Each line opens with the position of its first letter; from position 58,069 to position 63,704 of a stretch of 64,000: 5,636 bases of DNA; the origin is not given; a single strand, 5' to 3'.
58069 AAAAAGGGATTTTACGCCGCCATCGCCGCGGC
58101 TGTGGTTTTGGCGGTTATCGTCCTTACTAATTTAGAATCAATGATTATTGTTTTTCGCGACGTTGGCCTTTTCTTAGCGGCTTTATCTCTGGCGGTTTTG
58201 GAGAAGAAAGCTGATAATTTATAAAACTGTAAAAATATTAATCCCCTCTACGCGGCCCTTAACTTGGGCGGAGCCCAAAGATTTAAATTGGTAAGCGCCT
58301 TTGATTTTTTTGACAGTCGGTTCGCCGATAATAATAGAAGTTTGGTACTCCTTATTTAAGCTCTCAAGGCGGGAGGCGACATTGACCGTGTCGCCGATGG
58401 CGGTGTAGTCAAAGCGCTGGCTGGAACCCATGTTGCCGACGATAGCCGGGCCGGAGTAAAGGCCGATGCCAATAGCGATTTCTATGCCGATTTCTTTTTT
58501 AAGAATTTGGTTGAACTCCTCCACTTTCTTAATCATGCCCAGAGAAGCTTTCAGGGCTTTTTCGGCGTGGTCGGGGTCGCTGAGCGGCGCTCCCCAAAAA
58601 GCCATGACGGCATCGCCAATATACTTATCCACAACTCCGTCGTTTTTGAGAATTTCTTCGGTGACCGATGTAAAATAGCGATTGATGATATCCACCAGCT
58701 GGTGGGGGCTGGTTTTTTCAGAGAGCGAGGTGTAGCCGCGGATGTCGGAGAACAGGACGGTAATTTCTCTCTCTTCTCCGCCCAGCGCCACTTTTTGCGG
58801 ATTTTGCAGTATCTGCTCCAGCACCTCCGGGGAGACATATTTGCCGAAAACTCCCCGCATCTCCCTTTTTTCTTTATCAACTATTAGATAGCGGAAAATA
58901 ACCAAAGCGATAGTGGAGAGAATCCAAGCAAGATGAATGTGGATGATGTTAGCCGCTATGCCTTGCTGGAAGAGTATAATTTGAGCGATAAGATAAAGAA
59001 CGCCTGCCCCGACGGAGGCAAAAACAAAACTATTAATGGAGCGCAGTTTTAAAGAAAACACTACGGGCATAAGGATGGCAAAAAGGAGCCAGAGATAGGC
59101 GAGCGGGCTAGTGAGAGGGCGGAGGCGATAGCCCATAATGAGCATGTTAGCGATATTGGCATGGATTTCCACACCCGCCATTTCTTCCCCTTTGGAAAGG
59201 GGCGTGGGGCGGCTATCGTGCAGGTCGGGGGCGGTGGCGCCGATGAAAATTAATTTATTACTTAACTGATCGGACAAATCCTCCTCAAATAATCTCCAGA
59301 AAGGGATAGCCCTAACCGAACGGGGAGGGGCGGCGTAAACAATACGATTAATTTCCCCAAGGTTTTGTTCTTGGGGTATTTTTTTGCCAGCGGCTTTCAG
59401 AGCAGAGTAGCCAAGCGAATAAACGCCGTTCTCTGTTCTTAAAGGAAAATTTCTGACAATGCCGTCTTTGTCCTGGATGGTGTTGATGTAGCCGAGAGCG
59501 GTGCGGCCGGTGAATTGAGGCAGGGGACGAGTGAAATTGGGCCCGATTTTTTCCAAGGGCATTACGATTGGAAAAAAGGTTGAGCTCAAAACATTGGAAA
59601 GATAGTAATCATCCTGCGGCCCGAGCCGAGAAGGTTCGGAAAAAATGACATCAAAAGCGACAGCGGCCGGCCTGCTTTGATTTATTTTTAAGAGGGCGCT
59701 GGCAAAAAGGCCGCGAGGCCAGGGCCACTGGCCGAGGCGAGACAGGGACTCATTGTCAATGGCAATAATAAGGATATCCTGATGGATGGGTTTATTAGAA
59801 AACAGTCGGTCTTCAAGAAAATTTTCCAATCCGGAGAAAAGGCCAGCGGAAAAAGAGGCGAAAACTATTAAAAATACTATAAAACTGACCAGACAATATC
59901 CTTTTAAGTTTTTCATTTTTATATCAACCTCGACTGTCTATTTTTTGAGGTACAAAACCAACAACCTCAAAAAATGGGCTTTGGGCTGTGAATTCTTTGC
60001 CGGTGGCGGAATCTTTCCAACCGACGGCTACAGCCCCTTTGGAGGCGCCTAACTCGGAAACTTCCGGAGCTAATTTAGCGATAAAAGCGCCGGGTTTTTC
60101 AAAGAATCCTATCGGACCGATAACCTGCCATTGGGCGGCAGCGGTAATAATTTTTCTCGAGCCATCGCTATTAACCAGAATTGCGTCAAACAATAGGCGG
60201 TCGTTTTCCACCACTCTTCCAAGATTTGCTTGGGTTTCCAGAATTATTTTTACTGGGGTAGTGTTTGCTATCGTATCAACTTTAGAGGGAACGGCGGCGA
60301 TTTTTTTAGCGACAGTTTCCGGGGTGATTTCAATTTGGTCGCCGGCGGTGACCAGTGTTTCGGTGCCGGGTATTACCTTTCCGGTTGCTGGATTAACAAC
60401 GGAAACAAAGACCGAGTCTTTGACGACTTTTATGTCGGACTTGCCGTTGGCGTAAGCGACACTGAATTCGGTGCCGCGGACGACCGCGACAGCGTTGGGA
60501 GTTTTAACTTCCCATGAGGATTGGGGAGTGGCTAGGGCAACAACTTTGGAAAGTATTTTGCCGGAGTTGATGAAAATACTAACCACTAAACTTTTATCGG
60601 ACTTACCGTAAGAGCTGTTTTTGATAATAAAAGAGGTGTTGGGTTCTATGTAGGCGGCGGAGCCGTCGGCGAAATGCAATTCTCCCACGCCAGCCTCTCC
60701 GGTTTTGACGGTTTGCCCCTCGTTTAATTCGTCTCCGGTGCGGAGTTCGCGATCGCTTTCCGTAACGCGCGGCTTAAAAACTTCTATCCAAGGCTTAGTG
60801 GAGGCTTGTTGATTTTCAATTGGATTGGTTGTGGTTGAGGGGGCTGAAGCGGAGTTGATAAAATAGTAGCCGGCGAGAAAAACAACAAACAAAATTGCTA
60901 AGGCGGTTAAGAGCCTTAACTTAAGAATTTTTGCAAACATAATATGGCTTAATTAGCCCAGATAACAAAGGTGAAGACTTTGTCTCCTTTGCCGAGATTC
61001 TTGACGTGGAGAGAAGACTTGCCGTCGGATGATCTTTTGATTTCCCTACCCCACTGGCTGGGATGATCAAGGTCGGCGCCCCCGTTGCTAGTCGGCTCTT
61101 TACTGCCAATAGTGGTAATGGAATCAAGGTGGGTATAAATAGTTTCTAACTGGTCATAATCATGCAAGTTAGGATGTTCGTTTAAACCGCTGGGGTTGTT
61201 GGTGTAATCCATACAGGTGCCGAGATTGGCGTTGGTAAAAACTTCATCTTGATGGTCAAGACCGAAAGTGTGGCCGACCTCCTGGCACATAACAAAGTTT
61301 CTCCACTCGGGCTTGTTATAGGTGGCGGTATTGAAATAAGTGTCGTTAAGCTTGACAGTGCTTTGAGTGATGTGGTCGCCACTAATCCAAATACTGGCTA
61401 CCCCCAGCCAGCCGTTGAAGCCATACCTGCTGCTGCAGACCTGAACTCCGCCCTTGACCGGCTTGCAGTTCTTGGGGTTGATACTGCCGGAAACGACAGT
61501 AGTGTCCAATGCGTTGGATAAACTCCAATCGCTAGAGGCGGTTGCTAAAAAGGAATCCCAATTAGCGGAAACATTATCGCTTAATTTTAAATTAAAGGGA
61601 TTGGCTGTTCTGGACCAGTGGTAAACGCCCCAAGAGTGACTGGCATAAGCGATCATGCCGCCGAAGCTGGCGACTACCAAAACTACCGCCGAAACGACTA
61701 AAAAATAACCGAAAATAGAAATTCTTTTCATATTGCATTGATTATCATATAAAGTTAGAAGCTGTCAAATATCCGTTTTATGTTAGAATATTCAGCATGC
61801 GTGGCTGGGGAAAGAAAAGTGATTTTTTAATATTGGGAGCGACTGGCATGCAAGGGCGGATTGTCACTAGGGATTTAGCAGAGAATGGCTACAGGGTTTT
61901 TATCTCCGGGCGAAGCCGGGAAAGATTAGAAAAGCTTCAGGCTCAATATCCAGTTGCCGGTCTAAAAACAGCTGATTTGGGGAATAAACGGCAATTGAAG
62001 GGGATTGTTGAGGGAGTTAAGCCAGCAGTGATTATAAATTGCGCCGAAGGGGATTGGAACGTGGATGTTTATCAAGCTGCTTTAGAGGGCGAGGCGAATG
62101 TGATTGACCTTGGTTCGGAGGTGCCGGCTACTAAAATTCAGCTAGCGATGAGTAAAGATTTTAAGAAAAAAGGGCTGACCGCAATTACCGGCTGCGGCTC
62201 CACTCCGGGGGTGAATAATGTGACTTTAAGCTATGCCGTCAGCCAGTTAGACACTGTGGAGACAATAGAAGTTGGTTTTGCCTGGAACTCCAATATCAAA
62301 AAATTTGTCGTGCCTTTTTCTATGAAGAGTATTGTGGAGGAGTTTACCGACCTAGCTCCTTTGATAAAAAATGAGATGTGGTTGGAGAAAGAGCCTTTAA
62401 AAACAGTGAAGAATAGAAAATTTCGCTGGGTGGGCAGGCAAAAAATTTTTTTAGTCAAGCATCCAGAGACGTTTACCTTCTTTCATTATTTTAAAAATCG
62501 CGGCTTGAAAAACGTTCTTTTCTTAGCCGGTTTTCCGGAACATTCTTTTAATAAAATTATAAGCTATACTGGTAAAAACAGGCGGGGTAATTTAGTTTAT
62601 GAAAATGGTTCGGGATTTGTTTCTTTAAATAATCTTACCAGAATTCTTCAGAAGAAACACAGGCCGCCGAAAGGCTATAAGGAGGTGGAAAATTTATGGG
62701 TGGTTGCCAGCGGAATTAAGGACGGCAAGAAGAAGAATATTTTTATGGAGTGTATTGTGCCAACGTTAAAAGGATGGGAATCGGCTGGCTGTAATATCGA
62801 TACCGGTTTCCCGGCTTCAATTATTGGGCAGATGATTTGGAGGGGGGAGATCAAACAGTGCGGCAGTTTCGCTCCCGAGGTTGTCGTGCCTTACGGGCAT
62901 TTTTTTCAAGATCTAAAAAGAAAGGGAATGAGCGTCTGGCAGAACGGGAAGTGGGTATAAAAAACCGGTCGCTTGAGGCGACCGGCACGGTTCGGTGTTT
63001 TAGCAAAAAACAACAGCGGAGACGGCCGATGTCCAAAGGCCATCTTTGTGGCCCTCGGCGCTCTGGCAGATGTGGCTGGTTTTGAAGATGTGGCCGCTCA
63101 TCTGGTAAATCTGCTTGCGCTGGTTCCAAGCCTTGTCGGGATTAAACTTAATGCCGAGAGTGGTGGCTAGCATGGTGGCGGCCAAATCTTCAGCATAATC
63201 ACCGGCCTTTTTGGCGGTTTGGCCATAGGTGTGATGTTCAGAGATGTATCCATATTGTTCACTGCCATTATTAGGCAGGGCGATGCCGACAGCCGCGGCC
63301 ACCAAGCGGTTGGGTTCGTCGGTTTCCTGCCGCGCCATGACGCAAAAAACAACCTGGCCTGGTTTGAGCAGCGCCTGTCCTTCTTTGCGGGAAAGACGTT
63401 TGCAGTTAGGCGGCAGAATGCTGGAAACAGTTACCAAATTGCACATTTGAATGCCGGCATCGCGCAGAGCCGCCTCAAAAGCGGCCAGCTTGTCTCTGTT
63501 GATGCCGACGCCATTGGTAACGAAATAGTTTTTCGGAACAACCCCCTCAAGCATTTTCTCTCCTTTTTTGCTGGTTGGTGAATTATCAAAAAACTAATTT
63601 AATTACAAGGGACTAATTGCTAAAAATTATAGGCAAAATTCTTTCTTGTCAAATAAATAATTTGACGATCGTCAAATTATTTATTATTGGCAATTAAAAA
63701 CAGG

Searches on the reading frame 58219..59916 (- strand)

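Call 8: search_protein_families(library=pfam, proteins=[window:58219-59916:-], max_evalue=0.001)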
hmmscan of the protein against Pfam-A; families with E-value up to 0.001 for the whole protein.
window:58219-59916:- (565 aa): 2 families
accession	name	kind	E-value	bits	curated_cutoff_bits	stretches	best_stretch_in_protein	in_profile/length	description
PF05226.16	CHASE2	-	6.6e-49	167.2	26.3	1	14-283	2-254/257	CHASE2 domain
PF00211.25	Guanylate_cyc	-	9.3e-26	91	21.9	1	383-556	7-174/183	Adenylate and Guanylate cyclase catalytic domain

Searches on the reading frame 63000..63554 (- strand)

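Call 8: search_protein_families(library=pfam, proteins=[window:63000-63554:-], max_evalue=0.001)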
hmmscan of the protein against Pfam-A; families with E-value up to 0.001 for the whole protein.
window:63000-63554:- (184 aa): 1 family
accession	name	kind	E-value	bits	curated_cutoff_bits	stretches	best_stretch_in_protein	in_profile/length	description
PF01862.21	PvlArgDC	-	6.5e-60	202.1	22.7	1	6-183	1-160/161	Pyruvoyl-dependent arginine decarboxylase (PvlArgDC)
